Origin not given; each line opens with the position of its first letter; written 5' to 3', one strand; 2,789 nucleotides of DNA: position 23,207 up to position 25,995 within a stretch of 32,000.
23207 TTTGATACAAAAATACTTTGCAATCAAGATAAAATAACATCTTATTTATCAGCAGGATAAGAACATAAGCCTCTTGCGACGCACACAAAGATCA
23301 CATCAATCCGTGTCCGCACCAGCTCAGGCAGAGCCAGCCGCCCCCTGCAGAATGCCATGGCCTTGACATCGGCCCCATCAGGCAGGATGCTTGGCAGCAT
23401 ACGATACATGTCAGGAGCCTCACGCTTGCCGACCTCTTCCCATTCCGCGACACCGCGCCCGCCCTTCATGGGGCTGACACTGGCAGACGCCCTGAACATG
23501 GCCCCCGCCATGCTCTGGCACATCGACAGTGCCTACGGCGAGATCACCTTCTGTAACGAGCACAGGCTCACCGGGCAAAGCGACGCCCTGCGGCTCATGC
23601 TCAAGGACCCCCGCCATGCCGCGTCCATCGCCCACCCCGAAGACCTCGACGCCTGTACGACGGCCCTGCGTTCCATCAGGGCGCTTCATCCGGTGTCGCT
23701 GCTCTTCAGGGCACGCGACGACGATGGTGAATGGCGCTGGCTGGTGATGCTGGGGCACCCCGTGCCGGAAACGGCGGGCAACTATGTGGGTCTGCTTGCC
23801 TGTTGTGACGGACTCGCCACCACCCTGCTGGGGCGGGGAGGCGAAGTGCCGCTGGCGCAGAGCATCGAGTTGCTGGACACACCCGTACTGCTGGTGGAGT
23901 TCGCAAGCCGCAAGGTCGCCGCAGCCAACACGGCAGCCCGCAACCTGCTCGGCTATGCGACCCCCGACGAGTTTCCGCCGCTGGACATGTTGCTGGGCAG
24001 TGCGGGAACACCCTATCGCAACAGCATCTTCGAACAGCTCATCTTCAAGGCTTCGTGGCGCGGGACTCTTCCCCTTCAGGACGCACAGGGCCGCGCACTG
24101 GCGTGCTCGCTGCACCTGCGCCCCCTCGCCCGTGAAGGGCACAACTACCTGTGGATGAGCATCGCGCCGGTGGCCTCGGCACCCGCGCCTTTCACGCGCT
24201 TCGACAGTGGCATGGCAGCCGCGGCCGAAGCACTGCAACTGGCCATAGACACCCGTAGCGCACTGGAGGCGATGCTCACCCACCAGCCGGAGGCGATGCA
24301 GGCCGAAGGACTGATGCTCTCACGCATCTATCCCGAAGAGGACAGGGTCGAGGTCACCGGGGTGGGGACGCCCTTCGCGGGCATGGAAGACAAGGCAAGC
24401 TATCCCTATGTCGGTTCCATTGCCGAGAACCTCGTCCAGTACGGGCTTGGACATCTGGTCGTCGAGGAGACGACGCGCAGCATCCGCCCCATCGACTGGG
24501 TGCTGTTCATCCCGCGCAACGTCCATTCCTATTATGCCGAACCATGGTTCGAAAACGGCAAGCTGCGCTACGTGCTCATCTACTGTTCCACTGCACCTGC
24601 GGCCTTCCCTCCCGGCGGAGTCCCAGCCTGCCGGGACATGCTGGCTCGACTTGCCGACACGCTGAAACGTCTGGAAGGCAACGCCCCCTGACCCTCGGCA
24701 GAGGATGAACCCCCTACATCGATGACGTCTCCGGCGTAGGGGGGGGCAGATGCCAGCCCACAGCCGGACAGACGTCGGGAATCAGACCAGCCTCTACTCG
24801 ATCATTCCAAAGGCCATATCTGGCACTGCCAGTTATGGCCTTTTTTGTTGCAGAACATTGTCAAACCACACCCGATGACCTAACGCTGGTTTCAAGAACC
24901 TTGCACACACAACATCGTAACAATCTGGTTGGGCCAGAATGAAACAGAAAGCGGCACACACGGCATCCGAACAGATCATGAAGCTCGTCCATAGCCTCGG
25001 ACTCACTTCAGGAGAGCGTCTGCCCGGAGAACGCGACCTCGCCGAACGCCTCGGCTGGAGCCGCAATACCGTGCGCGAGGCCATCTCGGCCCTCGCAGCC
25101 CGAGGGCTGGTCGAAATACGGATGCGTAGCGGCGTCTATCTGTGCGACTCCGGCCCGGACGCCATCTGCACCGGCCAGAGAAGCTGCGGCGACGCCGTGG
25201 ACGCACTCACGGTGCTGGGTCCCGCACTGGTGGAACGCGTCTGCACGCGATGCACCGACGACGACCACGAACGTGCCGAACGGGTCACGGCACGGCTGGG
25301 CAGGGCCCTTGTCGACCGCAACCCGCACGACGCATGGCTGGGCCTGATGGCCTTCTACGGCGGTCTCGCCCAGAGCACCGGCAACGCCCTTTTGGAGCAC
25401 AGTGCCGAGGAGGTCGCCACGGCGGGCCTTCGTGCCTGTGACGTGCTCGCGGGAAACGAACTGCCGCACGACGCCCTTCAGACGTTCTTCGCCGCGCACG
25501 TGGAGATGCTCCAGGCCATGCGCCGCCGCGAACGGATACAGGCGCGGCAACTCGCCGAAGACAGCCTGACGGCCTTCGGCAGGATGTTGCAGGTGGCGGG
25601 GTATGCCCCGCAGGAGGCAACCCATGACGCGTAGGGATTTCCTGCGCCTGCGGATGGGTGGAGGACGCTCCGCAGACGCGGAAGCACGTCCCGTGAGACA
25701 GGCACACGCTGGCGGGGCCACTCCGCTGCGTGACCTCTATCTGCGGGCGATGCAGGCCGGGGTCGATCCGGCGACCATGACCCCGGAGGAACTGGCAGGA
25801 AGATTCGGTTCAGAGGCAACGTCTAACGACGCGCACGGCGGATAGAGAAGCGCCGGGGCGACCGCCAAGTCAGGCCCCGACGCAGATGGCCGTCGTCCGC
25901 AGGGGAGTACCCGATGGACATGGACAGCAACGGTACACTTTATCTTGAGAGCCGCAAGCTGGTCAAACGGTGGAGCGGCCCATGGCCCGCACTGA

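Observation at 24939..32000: Candidate undescribed system: GntR / RR-motif micro-protein / Trp-rich membrane protein / Tat-MBL / extended COG0523 GTPase / ExbB-ExbD-TonB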

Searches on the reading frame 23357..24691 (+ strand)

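Call 12: search_protein_families(library=pfam, proteins=[window:23357-24691:+], max_evalue=1)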
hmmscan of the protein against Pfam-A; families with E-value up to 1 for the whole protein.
window:23357-24691:+ (444 aa): 4 families
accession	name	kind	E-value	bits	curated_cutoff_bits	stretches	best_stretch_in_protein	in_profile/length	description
PF08447.18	PAS_3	-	1.3e-05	25.8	25.6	1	82-143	21-82/89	PAS fold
PF13188.13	PAS_8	-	0.0013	19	21.8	0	42-68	3-28/65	PAS domain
PF13426.13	PAS_9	-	0.0025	18.5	27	0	184-262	10-89/103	PAS domain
PF09609.15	Cas_GSU0054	-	0.047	12.8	21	1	262-343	141-217/552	CRISPR-associated protein, GSU0054 family (Cas_GSU0054)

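Call 91: search_protein_families(library=padloc, proteins=[window:23357-24691:+], max_evalue=0.001)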
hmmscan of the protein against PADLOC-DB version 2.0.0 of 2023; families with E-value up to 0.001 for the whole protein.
window:23357-24691:+ (444 aa): 0 families

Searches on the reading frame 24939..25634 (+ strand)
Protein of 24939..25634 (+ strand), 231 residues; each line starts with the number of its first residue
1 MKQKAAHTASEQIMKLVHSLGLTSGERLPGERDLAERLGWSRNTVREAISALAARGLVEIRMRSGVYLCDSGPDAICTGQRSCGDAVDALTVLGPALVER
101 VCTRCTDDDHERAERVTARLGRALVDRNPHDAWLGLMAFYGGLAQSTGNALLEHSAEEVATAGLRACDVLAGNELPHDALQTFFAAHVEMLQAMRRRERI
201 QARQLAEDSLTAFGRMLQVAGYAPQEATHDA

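Call 3: search_protein_families(library=pfam, proteins=[window:24939-25634:+], max_evalue=0.01)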
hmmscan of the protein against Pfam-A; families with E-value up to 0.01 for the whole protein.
window:24939-25634:+ (231 aa): 15 families
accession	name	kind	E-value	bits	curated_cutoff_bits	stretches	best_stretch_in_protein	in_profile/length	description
PF00392.27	GntR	-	5.2e-16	58.5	27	1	9-67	5-63/64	Bacterial regulatory proteins, gntR family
PF07729.17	FCD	-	4.5e-11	43.7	24.3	1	87-209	3-122/125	FCD domain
PF13545.12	HTH_Crp_2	-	3e-05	24.3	27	1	32-70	26-63/70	Crp-like helix-turn-helix domain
PF13412.12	HTH_24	-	5.2e-05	23.2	21.9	1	32-59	21-48/48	Winged helix-turn-helix DNA-binding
PF09339.16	HTH_IclR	-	8.5e-05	22.7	22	1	32-59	22-49/52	IclR helix-turn-helix domain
PF25213.1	HVO_A0261_N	-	0.00022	21.5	35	1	31-61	27-57/86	HVO_A0261 N-terminal domain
PF08279.18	HTH_11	-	0.00038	20.7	25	1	33-65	20-51/55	HTH domain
PF21715.3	CggR_N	-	0.00058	20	30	1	30-74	19-62/71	CggR N-terminal DNA binding domain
PF01978.25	TrmB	-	0.0017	18.6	25.6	1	32-62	26-56/68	Sugar-specific transcriptional regulator TrmB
PF12840.13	HTH_20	-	0.0026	18.1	27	0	33-60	23-50/51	Helix-turn-helix domain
PF01325.25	Fe_dep_repress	-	0.0031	18.1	26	1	27-66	21-60/60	Iron dependent repressor, N-terminal DNA binding domain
PF12802.13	MarR_2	-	0.0041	17.7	27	1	32-61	24-53/61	MarR family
PF25212.1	HVO_A0114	-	0.0056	16.9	27.6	0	32-61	40-69/84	HVO_A0114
PF03965.22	Penicillinase_R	-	0.0087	16.8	22.6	0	11-61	6-54/115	Penicillinase repressor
PF08220.18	HTH_DeoR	-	0.0091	16.2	21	0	33-71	19-56/57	DeoR-like helix-turn-helix domain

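Call 4: search_protein_families(library=ncbifam, proteins=[window:24939-25634:+], max_evalue=0.01)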
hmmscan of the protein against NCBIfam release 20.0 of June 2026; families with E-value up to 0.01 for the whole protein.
window:24939-25634:+ (231 aa): 27 families (the best 25 are shown)
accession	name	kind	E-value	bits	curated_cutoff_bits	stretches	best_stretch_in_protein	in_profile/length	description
NF007588.0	PRK10225.1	equivalog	2e-13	50.2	442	1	9-152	14-164/257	Uxu operon transcriptional regulator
NF007741.0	PRK10421.1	equivalog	1.2e-12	47.7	311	1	3-68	6-71/262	transcriptional regulator LldR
NF003011.0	PRK03837.1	subfamily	1.2e-11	44.7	260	1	2-61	11-70/241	transcriptional regulator NanR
NF052282.1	PLP_TF_PdxR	equivalog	1.2e-10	41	320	1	11-72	8-69/448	MocR-like pyridoxine biosynthesis transcription factor PdxR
NF007001.0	PRK09464.1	equivalog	5.7e-10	39.2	330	1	3-70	9-76/254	pyruvate dehydrogenase complex transcriptional repressor PdhR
TIGR02018.2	his_ut_repres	equivalog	7.6e-10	38.5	220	1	11-70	6-65/226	histidine utilization transcriptional repressor HutC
TIGR02325.1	C_P_lyase_phnF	equivalog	9.6e-10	38.4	156.8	1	21-69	25-73/238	phosphonate metabolism transcriptional regulator PhnF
NF052290.2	MocR_like_YczR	exception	2.7e-09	36.3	487.4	1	5-68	20-83/458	MocR-like transcription factor YczR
NF007442.0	PRK09990.1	equivalog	7.1e-09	35.5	301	1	3-62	9-68/256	transcriptional regulator GlcC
NF052281.1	rhizopine_MocR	equivalog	1.2e-08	34.1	650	1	10-102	24-116/479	rhizopine catabolism transcriptional regulator MocR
NF053730.1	TransRegRv1152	equivalog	1.7e-08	34.4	170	1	11-74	23-86/120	Rv1152 family transcriptional regulator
TIGR03337.1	phnR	equivalog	4.8e-08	33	296.75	1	11-68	8-65/231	phosphonate utilization transcriptional regulator PhnR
NF052286.1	ecto_TF_EhuR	exception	9.6e-08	31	480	1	9-70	16-77/458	MocR-like ectoine utilization transcription factor EhuR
NF008571.0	PRK11523.1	equivalog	1.2e-07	31.4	396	1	22-71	26-75/258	transcriptional regulator ExuR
NF012025.0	PRK15481.1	equivalog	1.7e-07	30.3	573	1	3-71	5-73/432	MocR-like B6 salvage transcription factor PtsJ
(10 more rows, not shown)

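Call 91: search_protein_families(library=padloc, proteins=[window:24939-25634:+], max_evalue=0.001)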
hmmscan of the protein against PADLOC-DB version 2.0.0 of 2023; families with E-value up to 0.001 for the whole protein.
window:24939-25634:+ (231 aa): 1 family
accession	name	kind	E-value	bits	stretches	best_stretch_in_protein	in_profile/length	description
PDLC03922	MkoB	-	0.00057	17.3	1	2-198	23-211/610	-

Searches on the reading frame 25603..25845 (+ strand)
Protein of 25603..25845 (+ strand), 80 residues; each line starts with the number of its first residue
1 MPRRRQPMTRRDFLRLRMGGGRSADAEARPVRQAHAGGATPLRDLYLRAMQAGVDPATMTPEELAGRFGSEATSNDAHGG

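Call 3: search_protein_families(library=pfam, proteins=[window:25603-25845:+], max_evalue=0.01)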
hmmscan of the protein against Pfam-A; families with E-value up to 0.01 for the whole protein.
window:25603-25845:+ (80 aa): 0 families

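Call 4: search_protein_families(library=ncbifam, proteins=[window:25603-25845:+], max_evalue=0.01)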
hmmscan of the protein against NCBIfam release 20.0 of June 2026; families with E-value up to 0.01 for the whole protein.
window:25603-25845:+ (80 aa): 0 families

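Call 91: search_protein_families(library=padloc, proteins=[window:25624-25845:+], max_evalue=0.001)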
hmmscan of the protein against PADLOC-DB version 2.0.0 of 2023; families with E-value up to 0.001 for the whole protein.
window:25624-25845:+ (73 aa): 0 families
